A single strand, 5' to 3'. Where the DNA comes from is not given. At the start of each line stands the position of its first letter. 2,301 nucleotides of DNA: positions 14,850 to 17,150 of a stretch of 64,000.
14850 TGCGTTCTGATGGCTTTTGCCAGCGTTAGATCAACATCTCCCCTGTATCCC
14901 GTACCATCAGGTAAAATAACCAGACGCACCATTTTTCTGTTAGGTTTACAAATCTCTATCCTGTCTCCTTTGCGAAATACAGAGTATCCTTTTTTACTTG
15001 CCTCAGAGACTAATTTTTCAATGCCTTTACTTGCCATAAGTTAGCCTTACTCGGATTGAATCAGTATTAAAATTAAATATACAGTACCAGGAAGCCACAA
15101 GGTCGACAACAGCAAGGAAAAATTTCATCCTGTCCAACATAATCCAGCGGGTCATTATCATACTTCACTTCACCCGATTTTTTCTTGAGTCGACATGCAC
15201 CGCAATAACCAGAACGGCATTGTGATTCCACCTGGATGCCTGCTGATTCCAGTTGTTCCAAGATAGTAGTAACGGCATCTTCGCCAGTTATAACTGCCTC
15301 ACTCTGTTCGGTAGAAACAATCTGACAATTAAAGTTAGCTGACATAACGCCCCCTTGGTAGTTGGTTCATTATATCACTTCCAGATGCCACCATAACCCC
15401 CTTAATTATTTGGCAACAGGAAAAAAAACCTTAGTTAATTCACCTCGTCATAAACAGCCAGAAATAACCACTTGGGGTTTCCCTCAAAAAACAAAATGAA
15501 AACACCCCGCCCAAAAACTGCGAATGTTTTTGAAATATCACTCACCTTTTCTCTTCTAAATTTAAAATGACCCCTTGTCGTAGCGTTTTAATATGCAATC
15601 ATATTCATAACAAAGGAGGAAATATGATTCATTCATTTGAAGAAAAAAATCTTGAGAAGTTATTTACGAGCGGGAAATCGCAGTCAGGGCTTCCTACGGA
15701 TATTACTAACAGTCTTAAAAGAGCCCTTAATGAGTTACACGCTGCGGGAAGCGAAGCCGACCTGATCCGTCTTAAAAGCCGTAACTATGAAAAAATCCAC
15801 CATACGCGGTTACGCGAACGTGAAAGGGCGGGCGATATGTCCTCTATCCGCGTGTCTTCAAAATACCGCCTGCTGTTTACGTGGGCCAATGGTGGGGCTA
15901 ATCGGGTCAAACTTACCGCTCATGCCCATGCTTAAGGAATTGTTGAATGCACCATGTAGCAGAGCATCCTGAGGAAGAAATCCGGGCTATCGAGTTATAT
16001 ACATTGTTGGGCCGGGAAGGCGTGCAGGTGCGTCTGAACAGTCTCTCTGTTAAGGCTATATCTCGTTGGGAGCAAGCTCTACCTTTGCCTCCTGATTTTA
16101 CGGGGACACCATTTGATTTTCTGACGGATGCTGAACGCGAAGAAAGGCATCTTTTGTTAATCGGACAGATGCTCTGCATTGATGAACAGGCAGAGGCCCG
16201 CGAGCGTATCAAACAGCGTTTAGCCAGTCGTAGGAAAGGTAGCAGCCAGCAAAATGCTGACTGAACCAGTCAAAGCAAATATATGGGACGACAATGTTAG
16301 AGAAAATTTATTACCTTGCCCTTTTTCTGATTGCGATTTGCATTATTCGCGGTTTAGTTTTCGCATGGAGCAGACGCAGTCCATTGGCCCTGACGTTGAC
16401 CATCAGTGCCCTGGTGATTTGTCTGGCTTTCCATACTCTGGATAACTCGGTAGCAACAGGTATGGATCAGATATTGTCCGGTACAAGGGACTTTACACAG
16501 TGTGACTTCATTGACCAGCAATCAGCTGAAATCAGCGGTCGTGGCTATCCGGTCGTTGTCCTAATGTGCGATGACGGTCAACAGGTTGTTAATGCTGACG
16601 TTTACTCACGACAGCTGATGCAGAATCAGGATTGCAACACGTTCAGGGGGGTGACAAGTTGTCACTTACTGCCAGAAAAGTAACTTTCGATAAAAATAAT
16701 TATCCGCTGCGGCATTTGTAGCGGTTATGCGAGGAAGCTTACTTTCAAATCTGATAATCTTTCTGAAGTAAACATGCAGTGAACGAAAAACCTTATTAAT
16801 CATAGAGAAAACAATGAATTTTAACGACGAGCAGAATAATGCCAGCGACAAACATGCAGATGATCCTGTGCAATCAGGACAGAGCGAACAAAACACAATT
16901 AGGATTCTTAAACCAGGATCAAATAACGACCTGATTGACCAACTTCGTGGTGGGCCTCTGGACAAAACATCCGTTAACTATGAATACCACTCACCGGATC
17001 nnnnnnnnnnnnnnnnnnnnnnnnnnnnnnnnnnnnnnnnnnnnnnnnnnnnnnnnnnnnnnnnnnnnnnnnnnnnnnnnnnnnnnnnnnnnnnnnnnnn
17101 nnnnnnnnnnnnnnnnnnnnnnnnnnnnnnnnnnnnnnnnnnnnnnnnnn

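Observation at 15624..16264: HigB/HigA-like toxin-antitoxin pair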

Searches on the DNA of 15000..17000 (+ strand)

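Call 5: search_dna_similar(query=window:15300-16600:+, collection=plasmids, mode=near)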
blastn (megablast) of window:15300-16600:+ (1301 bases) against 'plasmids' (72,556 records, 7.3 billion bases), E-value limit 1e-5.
Records with a match: 530; places in all: 543; records where one place covers at least 80% of the query: 429.
Best place of each record, by identity: >=99% 129; 95-99% 289; 90-95% 29; 80-90% 83.
By first word of the organism name: Klebsiella 502; Raoultella 14; Escherichia 10; Pluralibacter 1; Shigella 1; Citrobacter 1; Enterobacter 1.
By predicted mobility (MOB-suite, as given by PLSDB): conjugative 500; non-mobilizable 27; mobilizable 3.
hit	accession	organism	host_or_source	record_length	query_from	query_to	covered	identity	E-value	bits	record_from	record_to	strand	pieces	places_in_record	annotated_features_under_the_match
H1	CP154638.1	Klebsiella pneumoniae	Homo sapiens,urine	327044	1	1301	100%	100.0%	0e+0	2413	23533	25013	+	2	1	hypothetical protein (x2) | type II toxin-antitoxin system RelE/ParE family toxin | yfaE: class I ribonucleotide reductase maintenance protein YfaE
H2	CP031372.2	Klebsiella pneumoniae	Homo sapiens,blood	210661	1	1301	100%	100.0%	0e+0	2403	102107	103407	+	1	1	hypothetical protein (x2) | plasmid maintenance system killer family protein | 2Fe-2S iron-sulfur cluster binding domain-containing protein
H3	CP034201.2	Klebsiella pneumoniae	Homo sapiens,blood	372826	1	1301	100%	100.0%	0e+0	2403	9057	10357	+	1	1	hypothetical protein (x2) | plasmid maintenance system killer family protein | 2Fe-2S iron-sulfur cluster binding domain-containing protein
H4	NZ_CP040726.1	Klebsiella pneumoniae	Homo sapiens,rectal swab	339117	1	1301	100%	100.0%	0e+0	2403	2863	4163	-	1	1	hypothetical protein (x2) | type II toxin-antitoxin system RelE/ParE family toxin | yfaE: class I ribonucleotide reductase maintenance protein YfaE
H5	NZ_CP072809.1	Klebsiella pneumoniae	Homo sapiens,wound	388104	1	1301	100%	100.0%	0e+0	2403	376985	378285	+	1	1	hypothetical protein (x2) | type II toxin-antitoxin system RelE/ParE family toxin | yfaE: class I ribonucleotide reductase maintenance protein YfaE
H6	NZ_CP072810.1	Klebsiella pneumoniae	Homo sapiens,urine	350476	1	1301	100%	100.0%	0e+0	2403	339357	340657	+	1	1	hypothetical protein (x2) | type II toxin-antitoxin system RelE/ParE family toxin | yfaE: class I ribonucleotide reductase maintenance protein YfaE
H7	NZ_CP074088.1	Klebsiella pneumoniae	Homo sapiens,Surveillance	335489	1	1301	100%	100.0%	0e+0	2403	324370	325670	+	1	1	hypothetical protein (x2) | type II toxin-antitoxin system RelE/ParE family toxin | yfaE: class I ribonucleotide reductase maintenance protein YfaE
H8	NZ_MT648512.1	Klebsiella pneumoniae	-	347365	1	1301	100%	100.0%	0e+0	2403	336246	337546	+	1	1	hypothetical protein (x2) | type II toxin-antitoxin system RelE/ParE family toxin | yfaE: class I ribonucleotide reductase maintenance protein YfaE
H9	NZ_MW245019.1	Klebsiella pneumoniae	-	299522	1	1301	100%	100.0%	0e+0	2403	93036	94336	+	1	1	hypothetical protein (x2) | type II toxin-antitoxin system RelE/ParE family toxin | yfaE: class I ribonucleotide reductase maintenance protein YfaE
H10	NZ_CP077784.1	Klebsiella pneumoniae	Homo sapiens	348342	1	1301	100%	100.0%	0e+0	2403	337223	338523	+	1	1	hypothetical protein (x2) | type II toxin-antitoxin system RelE/ParE family toxin | yfaE: class I ribonucleotide reductase maintenance protein YfaE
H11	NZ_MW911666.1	Klebsiella pneumoniae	-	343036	1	1301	100%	100.0%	0e+0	2403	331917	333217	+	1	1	hypothetical protein (x2) | type II toxin-antitoxin system RelE/ParE family toxin | yfaE: class I ribonucleotide reductase maintenance protein YfaE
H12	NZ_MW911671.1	Klebsiella pneumoniae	-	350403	1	1301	100%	100.0%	0e+0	2403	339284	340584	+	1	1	hypothetical protein (x2) | type II toxin-antitoxin system RelE/ParE family toxin | yfaE: class I ribonucleotide reductase maintenance protein YfaE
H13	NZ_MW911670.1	Klebsiella pneumoniae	-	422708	1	1301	100%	100.0%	0e+0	2403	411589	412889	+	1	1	hypothetical protein (x2) | type II toxin-antitoxin system RelE/ParE family toxin | yfaE: class I ribonucleotide reductase maintenance protein YfaE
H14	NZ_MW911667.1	Klebsiella pneumoniae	-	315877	1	1301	100%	100.0%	0e+0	2403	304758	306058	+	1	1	hypothetical protein (x2) | type II toxin-antitoxin system RelE/ParE family toxin | yfaE: class I ribonucleotide reductase maintenance protein YfaE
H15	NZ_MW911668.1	Klebsiella pneumoniae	-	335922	1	1301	100%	100.0%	0e+0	2403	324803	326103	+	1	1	hypothetical protein (x2) | type II toxin-antitoxin system RelE/ParE family toxin | yfaE: class I ribonucleotide reductase maintenance protein YfaE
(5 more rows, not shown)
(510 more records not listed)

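Call 6: get_annotated_region(hit=H4, flank=6000)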
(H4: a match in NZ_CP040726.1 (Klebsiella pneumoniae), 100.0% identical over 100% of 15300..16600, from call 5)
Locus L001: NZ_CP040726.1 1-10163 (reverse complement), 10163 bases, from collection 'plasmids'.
description: Klebsiella pneumoniae strain KpvST147B_SE1_1_NDM plasmid pKpvST147B_virulence, complete sequence
organism: Klebsiella pneumoniae (NCBI taxid 573)
taxonomy: Bacteria; Pseudomonadota; Gammaproteobacteria; Enterobacterales; Enterobacteriaceae; Klebsiella; Klebsiella pneumoniae
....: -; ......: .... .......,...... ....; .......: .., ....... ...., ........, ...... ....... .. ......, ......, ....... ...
typing (MOB-suite, as given by PLSDB): conjugative; replicon IncFIB,IncHI1B,rep_cluster_1254; relaxase MOBH; mating-pair formation MPF_F
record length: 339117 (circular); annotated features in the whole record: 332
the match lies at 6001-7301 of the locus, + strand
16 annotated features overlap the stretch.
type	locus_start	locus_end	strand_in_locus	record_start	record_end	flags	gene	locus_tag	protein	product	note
CDS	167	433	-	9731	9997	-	-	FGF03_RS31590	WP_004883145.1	hypothetical protein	-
CDS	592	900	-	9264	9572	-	-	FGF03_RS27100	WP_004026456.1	hypothetical protein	-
CDS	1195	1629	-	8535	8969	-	-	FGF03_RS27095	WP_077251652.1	hypothetical protein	-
CDS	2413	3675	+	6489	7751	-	-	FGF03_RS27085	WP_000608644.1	IS1380-like element ISEcp1 family transposase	GO:0006313 - DNA transposition [Evidence IEA]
CDS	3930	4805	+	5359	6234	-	-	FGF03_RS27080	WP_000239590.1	extended-spectrum class A beta-lactamase CTX-M-15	-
predicted_resistance_gene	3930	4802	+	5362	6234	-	blaCTX-M-15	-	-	extended-spectrum class A beta-lactamase CTX-M-15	predicted by amrfinderplus; class BETA-LACTAM; identity 100.0%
CDS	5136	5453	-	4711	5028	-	-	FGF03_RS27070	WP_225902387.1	hypothetical protein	-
CDS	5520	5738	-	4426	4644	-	-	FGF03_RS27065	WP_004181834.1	hypothetical protein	-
CDS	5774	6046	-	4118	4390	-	yfaE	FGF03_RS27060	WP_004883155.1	class I ribonucleotide reductase maintenance protein YfaE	-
CDS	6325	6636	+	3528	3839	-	-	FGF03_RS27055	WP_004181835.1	type II toxin-antitoxin system RelE/ParE family toxin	-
CDS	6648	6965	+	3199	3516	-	-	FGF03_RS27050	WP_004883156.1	hypothetical protein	-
CDS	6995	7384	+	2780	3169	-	-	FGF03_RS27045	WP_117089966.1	hypothetical protein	-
CDS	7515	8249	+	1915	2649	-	-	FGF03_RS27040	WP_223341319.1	hypothetical protein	-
CDS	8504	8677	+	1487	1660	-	-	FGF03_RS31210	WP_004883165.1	hypothetical protein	-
CDS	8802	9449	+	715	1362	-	-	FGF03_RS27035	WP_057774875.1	hypothetical protein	-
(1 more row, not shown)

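Call 46: search_dna_similar(query=window:15560-16270:+, collection=plasmids, mode=distant, rows=spread, max_rows=60)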
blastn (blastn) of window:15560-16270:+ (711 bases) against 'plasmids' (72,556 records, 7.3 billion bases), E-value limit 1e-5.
Records with a match: 542; places in all: 549; records where one place covers at least 80% of the query: 528.
Best place of each record, by identity: >=99% 405; 95-99% 31; 90-95% 9; 80-90% 83; 60-80% 14.
By first word of the organism name: Klebsiella 509; Raoultella 18; Escherichia 10; Enterobacter 2; Pluralibacter 1; Shigella 1; Citrobacter 1.
By predicted mobility (MOB-suite, as given by PLSDB): conjugative 512; non-mobilizable 27; mobilizable 3.
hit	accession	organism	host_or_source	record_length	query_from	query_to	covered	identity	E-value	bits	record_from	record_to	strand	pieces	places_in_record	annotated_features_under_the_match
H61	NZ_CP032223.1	Klebsiella pneumoniae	-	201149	1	711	100%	100.0%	0e+0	1283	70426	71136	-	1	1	hypothetical protein | type II toxin-antitoxin system RelE/ParE family toxin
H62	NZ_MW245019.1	Klebsiella pneumoniae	-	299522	1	711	100%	100.0%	0e+0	1283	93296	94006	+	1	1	hypothetical protein | type II toxin-antitoxin system RelE/ParE family toxin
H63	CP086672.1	Klebsiella pneumoniae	Homo sapiens,Cell culture,trachea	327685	1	711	100%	100.0%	0e+0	1283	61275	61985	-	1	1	hypothetical protein | type II toxin-antitoxin system RelE/ParE family toxin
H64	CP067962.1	Klebsiella pneumoniae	Homo sapiens,urine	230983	1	711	100%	100.0%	0e+0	1283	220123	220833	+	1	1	hypothetical protein | type II toxin-antitoxin system RelE/ParE family toxin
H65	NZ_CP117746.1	Klebsiella pneumoniae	Homo sapiens,Rectal Swab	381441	1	711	100%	100.0%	0e+0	1283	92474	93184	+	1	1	hypothetical protein | type II toxin-antitoxin system RelE/ParE family toxin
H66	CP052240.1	Klebsiella pneumoniae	Homo sapiens,blood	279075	1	711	100%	100.0%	0e+0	1283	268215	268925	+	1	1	hypothetical protein | plasmid maintenance system killer family protein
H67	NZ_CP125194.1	Klebsiella pneumoniae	-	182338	1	711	100%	100.0%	0e+0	1283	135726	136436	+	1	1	hypothetical protein | type II toxin-antitoxin system RelE/ParE family toxin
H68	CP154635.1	Klebsiella pneumoniae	Homo sapiens,wound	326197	1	711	100%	100.0%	0e+0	1283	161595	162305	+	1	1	hypothetical protein | type II toxin-antitoxin system RelE/ParE family toxin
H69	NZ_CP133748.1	Klebsiella pneumoniae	Homo sapiens,pure culture,rectal swab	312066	1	711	100%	100.0%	0e+0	1283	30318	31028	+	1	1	hypothetical protein | type II toxin-antitoxin system RelE/ParE family toxin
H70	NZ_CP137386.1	Klebsiella pneumoniae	Homo sapiens,pure culture,blood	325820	1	711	100%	100.0%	0e+0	1283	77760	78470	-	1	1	hypothetical protein | type II toxin-antitoxin system RelE/ParE family toxin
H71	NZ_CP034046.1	Klebsiella pneumoniae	Homo sapiens,blood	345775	1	711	100%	99.7%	0e+0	1274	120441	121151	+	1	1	hypothetical protein | type II toxin-antitoxin system RelE/ParE family toxin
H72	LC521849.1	Klebsiella pneumoniae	Homo sapiens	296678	1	711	100%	99.7%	0e+0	1274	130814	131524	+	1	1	hypothetical protein | toxin-plasmid maintenance system killer protein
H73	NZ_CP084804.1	Klebsiella quasipneumoniae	Environment,Whole organism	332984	1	711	100%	99.7%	0e+0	1274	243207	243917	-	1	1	hypothetical protein | type II toxin-antitoxin system RelE/ParE family toxin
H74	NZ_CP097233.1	Klebsiella pneumoniae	Homo sapiens,Rectal Swab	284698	1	711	100%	99.7%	0e+0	1274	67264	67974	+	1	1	hypothetical protein | type II toxin-antitoxin system RelE/ParE family toxin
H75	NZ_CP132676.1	Klebsiella pneumoniae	Homo sapiens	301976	1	711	100%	99.7%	0e+0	1274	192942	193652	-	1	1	hypothetical protein | type II toxin-antitoxin system RelE/ParE family toxin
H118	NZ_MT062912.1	Raoultella ornithinolytica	-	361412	5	705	99%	78.0%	9e-158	563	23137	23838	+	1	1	hypothetical protein | type II toxin-antitoxin system RelE/ParE family toxin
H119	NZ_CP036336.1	Klebsiella pneumoniae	Homo sapiens,blood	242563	1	410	58%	99.8%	0e+0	736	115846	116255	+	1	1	type II toxin-antitoxin system RelE/ParE family toxin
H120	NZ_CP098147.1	Klebsiella pneumoniae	Canis lupus familiaris,Rectal swab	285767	637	711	11%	97.3%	2e-26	127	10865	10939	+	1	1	none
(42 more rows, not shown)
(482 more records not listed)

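Call 47: get_annotated_region(hit=H119, flank=4000)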
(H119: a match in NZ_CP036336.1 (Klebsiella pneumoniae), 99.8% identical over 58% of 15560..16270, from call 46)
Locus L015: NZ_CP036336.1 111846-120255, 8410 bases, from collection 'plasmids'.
description: Klebsiella pneumoniae strain BP327 plasmid pIncHIB, complete sequence
organism: Klebsiella pneumoniae (NCBI taxid 573)
taxonomy: Bacteria; Pseudomonadota; Gammaproteobacteria; Enterobacterales; Enterobacteriaceae; Klebsiella; Klebsiella pneumoniae
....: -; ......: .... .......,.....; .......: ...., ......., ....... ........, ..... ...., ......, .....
typing (MOB-suite, as given by PLSDB): conjugative; replicon IncHI1B,rep_cluster_1254; relaxase MOBH; mating-pair formation MPF_F
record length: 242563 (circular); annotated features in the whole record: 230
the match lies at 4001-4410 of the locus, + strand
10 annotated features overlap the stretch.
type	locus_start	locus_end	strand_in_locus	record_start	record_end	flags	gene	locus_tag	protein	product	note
CDS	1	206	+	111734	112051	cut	-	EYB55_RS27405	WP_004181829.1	DUF3846 domain-containing protein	-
CDS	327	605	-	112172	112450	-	-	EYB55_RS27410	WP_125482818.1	hypothetical protein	-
CDS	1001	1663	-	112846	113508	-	-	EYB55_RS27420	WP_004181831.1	hypothetical protein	-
CDS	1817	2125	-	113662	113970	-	-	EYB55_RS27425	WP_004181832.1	hypothetical protein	-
CDS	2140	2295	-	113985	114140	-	-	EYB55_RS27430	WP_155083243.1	hypothetical protein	-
CDS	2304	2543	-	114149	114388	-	-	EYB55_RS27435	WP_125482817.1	hypothetical protein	-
CDS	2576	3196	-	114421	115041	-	-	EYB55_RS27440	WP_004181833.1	hypothetical protein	-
CDS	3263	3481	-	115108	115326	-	-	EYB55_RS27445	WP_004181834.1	hypothetical protein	-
CDS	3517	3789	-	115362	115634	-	yfaE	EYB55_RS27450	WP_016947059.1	class I ribonucleotide reductase maintenance protein YfaE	-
CDS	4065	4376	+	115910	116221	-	-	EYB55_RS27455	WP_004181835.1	type II toxin-antitoxin system RelE/ParE family toxin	-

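Call 48: get_annotated_region(hit=H120, flank=4000)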
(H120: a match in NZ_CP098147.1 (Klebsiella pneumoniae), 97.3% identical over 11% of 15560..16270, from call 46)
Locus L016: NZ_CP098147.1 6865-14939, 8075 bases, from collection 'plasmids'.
description: Klebsiella pneumoniae strain Z0117KP0020 plasmid pZ0117KP0020-2, complete sequence
organism: Klebsiella pneumoniae (NCBI taxid 573)
taxonomy: Bacteria; Pseudomonadota; Gammaproteobacteria; Enterobacterales; Enterobacteriaceae; Klebsiella; Klebsiella pneumoniae
host: -; source: Canis lupus familiaris,Rectal swab; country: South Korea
typing (MOB-suite, as given by PLSDB): conjugative; replicon IncFIB,IncHI1B; relaxase MOBH; mating-pair formation MPF_F
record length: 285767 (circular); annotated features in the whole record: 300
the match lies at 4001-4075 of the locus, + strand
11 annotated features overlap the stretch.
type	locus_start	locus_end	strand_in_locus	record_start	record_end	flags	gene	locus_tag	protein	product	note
CDS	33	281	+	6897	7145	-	-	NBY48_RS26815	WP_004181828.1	hypothetical protein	-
CDS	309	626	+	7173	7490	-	-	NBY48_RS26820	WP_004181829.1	DUF3846 domain-containing protein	-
CDS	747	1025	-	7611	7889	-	-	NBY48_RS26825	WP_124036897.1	hypothetical protein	-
CDS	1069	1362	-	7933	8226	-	-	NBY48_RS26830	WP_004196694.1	hypothetical protein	-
CDS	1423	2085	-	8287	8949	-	-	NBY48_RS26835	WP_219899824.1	hypothetical protein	-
CDS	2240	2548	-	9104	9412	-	-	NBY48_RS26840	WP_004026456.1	hypothetical protein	-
CDS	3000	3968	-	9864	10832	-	-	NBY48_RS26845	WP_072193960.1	IS5 family transposase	-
CDS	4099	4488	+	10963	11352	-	-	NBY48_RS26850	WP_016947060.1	hypothetical protein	-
CDS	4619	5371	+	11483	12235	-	-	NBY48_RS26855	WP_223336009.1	hypothetical protein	-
CDS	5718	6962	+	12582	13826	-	-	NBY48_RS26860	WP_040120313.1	site-specific DNA-methyltransferase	-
CDS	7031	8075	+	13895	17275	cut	-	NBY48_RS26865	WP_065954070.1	hypothetical protein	-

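Call 51: search_dna_similar(query=window:15624-15935:+, collection=plasmids, mode=distant, rows=spread, max_rows=12)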
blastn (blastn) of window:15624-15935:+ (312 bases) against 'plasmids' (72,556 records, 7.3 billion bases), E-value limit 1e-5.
Records with a match: 538; places in all: 540; records where one place covers at least 80% of the query: 535.
Best place of each record, by identity: >=99% 413; 95-99% 28; 80-90% 97.
By first word of the organism name: Klebsiella 505; Raoultella 18; Escherichia 10; Enterobacter 2; Shigella 1; Pluralibacter 1; Citrobacter 1.
By predicted mobility (MOB-suite, as given by PLSDB): conjugative 508; non-mobilizable 27; mobilizable 3.
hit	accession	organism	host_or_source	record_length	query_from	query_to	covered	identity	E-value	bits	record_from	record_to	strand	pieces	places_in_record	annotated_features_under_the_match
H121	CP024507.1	Klebsiella pneumoniae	Homo sapiens,rectal swab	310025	1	312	100%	100.0%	4e-158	563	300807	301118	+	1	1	plasmid maintenance system killer family protein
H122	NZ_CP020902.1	Klebsiella pneumoniae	Homo sapiens,urine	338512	1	312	100%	100.0%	4e-158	563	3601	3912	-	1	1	type II toxin-antitoxin system RelE/ParE family toxin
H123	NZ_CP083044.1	Klebsiella pneumoniae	Homo sapiens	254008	1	312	100%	100.0%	4e-158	563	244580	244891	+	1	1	type II toxin-antitoxin system RelE/ParE family toxin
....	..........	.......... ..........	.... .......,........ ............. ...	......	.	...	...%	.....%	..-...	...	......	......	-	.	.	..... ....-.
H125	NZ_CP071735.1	Klebsiella variicola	Gopherus berlandieri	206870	1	312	100%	100.0%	4e-158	563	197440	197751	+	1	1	type II toxin-antitoxin system RelE/ParE family toxin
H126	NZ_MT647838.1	Klebsiella pneumoniae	-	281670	1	312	100%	100.0%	4e-158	563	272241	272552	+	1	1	type II toxin-antitoxin system RelE/ParE family toxin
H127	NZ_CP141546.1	Klebsiella pneumoniae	Homo sapiens,pure culture,rectal swab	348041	1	312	100%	100.0%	4e-158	563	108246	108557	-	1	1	type II toxin-antitoxin system RelE/ParE family toxin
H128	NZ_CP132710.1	Klebsiella pneumoniae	Homo sapiens,wound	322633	1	312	100%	100.0%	4e-158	563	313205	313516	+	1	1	type II toxin-antitoxin system RelE/ParE family toxin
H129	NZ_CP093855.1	Klebsiella pneumoniae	Homo sapiens,skin swab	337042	1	312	100%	99.7%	2e-155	555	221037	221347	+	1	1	plasmid maintenance system killer family protein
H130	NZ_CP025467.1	Klebsiella pneumoniae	Homo sapiens,mixed culture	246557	1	312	100%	87.8%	1e-106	392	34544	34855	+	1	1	type II toxin-antitoxin system RelE/ParE family toxin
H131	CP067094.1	Klebsiella michiganensis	Homo sapiens,bacterial pure culure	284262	1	312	100%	87.8%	1e-106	392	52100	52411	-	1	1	type II toxin-antitoxin system RelE/ParE family toxin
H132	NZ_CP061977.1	Klebsiella pneumoniae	Homo sapiens,whole organism,sputum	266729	203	312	35%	100.0%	2e-48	199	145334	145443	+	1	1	none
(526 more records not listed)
